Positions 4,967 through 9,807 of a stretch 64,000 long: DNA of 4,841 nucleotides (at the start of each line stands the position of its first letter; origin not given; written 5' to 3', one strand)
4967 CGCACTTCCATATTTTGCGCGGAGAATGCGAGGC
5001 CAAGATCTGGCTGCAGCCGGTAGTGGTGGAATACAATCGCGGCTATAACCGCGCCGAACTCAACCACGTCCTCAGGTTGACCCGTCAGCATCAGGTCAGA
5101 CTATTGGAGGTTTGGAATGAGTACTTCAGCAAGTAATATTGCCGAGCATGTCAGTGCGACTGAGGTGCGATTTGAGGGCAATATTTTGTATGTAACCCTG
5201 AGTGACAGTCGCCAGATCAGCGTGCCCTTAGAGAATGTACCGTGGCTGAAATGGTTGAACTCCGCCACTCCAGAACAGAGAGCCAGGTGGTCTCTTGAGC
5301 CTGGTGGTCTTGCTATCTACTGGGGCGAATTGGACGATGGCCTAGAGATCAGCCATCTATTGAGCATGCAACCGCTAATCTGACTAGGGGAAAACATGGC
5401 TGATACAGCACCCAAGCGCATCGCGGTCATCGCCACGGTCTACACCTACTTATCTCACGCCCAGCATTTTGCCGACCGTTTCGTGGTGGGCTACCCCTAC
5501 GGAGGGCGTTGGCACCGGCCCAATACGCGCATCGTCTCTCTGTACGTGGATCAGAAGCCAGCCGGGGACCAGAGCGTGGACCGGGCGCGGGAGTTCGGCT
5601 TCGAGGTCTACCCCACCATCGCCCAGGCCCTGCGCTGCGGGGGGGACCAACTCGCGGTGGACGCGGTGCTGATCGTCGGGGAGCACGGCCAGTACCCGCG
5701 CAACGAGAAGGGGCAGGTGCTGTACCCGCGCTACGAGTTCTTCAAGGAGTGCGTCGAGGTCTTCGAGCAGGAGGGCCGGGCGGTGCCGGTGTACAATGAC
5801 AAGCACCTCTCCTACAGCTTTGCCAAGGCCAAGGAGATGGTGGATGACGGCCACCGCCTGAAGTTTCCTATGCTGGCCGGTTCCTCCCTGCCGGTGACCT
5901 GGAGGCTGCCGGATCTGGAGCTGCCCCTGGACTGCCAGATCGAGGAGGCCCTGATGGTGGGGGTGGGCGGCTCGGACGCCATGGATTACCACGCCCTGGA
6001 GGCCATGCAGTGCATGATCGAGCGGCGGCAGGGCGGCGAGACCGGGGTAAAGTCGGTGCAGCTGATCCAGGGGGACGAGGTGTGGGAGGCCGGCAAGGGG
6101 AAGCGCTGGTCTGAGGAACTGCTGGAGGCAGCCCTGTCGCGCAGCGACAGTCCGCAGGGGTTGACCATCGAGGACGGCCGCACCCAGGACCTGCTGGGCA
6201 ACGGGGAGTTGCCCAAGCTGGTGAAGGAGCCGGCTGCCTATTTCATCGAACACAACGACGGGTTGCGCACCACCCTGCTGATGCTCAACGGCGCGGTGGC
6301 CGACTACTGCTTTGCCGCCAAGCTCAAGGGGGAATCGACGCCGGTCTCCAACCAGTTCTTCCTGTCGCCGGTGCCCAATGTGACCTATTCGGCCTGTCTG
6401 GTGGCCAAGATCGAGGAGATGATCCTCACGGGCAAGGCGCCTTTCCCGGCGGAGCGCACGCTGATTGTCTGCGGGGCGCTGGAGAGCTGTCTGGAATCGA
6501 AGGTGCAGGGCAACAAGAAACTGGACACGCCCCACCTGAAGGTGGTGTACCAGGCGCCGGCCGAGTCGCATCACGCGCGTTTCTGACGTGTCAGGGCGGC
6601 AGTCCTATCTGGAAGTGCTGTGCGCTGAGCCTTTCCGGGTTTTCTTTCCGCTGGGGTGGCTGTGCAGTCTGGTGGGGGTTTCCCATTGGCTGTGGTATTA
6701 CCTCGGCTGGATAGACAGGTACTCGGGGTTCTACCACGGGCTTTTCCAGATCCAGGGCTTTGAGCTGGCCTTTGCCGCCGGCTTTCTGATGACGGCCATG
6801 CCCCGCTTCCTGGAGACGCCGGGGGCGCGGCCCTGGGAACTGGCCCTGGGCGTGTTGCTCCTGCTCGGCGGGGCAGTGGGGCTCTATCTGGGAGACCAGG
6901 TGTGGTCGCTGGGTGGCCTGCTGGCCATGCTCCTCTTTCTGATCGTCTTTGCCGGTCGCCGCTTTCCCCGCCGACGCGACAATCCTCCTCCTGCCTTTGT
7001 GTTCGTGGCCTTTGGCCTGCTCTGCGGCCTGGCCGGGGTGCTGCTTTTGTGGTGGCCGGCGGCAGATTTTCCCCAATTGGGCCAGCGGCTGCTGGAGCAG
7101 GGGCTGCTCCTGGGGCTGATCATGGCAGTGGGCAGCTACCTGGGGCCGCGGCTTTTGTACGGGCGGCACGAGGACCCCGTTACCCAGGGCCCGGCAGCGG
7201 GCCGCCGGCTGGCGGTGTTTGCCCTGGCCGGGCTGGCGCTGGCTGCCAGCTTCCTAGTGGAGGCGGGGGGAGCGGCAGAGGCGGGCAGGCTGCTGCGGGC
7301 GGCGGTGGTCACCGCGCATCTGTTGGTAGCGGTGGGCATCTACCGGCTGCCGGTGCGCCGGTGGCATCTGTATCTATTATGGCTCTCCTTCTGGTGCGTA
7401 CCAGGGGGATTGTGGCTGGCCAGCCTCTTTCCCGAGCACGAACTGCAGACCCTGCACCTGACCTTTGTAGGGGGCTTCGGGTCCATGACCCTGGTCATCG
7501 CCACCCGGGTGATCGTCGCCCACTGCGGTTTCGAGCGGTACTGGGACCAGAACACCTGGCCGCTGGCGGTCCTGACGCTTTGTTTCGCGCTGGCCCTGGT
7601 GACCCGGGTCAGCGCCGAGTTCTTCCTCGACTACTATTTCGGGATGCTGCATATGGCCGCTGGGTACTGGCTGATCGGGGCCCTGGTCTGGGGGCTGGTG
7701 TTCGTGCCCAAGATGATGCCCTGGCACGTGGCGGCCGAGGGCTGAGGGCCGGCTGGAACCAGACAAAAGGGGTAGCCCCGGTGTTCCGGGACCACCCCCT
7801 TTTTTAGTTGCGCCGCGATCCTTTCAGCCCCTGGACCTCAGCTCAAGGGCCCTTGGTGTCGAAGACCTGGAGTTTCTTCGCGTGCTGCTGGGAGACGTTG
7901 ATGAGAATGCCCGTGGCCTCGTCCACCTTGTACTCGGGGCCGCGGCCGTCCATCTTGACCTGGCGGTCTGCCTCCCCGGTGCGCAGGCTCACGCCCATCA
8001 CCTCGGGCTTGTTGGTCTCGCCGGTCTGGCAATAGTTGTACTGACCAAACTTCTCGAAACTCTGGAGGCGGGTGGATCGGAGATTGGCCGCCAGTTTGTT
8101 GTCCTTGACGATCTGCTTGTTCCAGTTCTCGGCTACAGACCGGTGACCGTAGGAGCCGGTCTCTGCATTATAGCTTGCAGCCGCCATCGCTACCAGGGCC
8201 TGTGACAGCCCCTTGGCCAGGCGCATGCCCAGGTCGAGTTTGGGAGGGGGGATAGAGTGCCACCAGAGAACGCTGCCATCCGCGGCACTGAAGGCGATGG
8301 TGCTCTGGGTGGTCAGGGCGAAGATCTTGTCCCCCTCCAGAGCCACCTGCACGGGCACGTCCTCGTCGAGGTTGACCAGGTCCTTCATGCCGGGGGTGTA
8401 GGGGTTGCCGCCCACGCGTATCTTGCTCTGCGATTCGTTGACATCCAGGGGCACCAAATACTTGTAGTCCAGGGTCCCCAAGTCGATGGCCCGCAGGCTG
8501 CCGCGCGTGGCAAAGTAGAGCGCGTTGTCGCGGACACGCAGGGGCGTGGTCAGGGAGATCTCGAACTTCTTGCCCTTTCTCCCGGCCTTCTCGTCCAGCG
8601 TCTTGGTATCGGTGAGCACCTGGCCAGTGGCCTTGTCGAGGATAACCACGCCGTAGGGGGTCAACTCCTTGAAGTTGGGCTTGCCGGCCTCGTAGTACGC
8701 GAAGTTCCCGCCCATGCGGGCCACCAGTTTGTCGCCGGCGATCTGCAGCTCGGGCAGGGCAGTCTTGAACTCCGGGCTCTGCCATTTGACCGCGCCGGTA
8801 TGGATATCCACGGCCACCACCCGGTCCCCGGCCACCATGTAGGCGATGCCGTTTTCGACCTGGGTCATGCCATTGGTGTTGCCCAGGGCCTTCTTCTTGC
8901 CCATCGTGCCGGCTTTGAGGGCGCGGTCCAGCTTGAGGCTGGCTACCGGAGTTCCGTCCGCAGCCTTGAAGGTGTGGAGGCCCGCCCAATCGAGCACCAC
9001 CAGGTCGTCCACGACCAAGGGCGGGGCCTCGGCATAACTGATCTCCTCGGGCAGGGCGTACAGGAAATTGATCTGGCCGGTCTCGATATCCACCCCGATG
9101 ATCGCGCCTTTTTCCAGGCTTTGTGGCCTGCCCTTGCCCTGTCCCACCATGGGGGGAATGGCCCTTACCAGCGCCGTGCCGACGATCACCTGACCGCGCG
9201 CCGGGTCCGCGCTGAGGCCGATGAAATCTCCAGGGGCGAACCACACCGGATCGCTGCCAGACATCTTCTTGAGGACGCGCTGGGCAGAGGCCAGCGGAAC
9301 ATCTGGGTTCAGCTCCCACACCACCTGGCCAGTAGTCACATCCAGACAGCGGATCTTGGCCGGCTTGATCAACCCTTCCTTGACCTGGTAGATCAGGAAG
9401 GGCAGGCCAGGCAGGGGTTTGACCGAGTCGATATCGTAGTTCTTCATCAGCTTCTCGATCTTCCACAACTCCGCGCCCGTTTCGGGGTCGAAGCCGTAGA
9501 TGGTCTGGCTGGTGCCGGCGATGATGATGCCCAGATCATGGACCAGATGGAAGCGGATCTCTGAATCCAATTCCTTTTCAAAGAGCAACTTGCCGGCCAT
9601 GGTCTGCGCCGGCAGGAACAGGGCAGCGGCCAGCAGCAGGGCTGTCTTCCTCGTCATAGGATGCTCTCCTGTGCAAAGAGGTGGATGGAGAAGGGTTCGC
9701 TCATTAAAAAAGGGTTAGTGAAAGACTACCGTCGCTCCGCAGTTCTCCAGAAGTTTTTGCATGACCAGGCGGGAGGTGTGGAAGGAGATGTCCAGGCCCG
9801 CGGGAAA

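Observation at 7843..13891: TM-less double-propeller/Y_Y_Y sensor fused directly to a sigma-54 AAA+ activator, next to its probable target operon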

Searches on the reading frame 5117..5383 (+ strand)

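Call 45: search_protein_families(library=pfam, proteins=[window:5117-5383:+], max_evalue=0.01)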
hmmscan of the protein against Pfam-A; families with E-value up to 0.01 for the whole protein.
window:5117-5383:+ (88 aa): 1 family
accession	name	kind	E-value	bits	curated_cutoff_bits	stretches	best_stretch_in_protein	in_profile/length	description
PF10387.14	DUF2442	-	6.5e-13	49.1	23.9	1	14-82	1-67/72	Protein of unknown function (DUF2442)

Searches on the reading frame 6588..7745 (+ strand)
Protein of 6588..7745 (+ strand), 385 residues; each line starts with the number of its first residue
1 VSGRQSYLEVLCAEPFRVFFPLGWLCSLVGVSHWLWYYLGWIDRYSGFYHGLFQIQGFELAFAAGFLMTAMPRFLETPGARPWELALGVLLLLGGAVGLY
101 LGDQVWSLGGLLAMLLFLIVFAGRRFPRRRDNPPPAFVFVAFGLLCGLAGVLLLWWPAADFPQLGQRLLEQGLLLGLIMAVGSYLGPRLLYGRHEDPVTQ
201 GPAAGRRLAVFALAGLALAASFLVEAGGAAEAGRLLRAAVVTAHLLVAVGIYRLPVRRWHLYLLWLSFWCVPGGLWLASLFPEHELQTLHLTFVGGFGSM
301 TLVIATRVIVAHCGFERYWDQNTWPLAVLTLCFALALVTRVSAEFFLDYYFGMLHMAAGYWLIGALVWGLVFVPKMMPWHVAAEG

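Call 45: search_protein_families(library=pfam, proteins=[window:6588-7745:+], max_evalue=0.01)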
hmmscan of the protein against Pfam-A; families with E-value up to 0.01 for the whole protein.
window:6588-7745:+ (385 aa): 1 family
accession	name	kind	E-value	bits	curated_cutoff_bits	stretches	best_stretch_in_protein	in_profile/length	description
PF05940.17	NnrS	-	3.7e-39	135.6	28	1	11-377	2-368/371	NnrS protein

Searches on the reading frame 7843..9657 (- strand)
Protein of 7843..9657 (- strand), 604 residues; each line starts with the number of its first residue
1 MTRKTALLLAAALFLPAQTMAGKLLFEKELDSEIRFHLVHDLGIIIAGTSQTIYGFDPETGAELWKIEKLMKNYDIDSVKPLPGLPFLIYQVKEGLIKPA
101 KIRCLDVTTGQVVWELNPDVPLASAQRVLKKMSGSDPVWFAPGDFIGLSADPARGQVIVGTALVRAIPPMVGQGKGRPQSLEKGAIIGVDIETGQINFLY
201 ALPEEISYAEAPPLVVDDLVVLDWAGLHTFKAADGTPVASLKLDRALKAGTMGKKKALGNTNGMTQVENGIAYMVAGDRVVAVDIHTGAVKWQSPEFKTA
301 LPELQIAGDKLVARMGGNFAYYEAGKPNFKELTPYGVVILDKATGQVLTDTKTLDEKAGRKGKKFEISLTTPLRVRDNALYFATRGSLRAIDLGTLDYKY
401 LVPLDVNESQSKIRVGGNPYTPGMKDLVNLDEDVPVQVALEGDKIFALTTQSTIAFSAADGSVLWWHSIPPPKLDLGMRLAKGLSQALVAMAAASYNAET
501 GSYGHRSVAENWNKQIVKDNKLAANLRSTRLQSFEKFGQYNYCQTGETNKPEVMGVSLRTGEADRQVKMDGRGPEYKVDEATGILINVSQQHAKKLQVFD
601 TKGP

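Call 3: search_protein_families(library=pfam, proteins=[window:7843-9657:-], max_evalue=0.01)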
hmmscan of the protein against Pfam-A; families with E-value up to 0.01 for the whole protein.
window:7843-9657:- (604 aa): 2 families
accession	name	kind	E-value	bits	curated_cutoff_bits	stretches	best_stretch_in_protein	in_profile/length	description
PF13360.13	PQQ_2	-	9.8e-18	65.1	27.6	1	51-313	3-212/233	Outer membrane protein assembly factor BamB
PF01011.28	PQQ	-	2e-07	30.6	26.7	0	99-196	189-280/595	Glucose/ethanol/alcohol dehydrogenase, beta-propeller domain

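Call 4: search_protein_families(library=ncbifam, proteins=[window:7843-9657:-], max_evalue=0.01)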
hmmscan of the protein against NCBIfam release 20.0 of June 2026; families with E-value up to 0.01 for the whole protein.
window:7843-9657:- (604 aa): 6 families
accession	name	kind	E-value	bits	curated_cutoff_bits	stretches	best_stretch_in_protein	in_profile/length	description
TIGR03300.1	assembly_YfgL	equivalog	4.5e-11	42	285.2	1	20-116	123-216/377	outer membrane protein assembly factor BamB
NF041516.1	PA2928_fam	subfamily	9.5e-09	35.1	70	1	261-396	55-174/376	PA2928 family protein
NF008351.0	PRK11138.1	equivalog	1.4e-06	27.1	423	0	247-298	273-324/394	outer membrane protein assembly factor BamB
TIGR03075.1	PQQ_enz_alc_DH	subfamily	6.2e-06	25.1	480.05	0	262-367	62-162/530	PQQ-dependent dehydrogenase, methanol/ethanol family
NF053615.1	SerThrKinAfsKStmc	equivalog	1.6e-05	23.8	1300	1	209-293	566-643/809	protein serine/threonine kinase AfsK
TIGR04528.1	acido_non_PQQ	subfamily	6.8e-05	21.8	650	0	238-293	29-82/493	acido-empty-quinoprotein group A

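Call 57: search_solved_structures(query=window:7843-9657:-, max_evalue=0.01)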
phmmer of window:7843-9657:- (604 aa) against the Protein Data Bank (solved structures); distinct sequences matched with E-value up to 0.01: 2.
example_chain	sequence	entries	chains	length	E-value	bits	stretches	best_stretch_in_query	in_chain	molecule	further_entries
4imm_A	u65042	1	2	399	0.00084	21.5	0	15-115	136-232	Outer membrane assembly lipoprotein YfgL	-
8gy2_A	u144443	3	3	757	0.0076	18.3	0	69-127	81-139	Alcohol dehydrogenase (quinone), dehydrogenase subunit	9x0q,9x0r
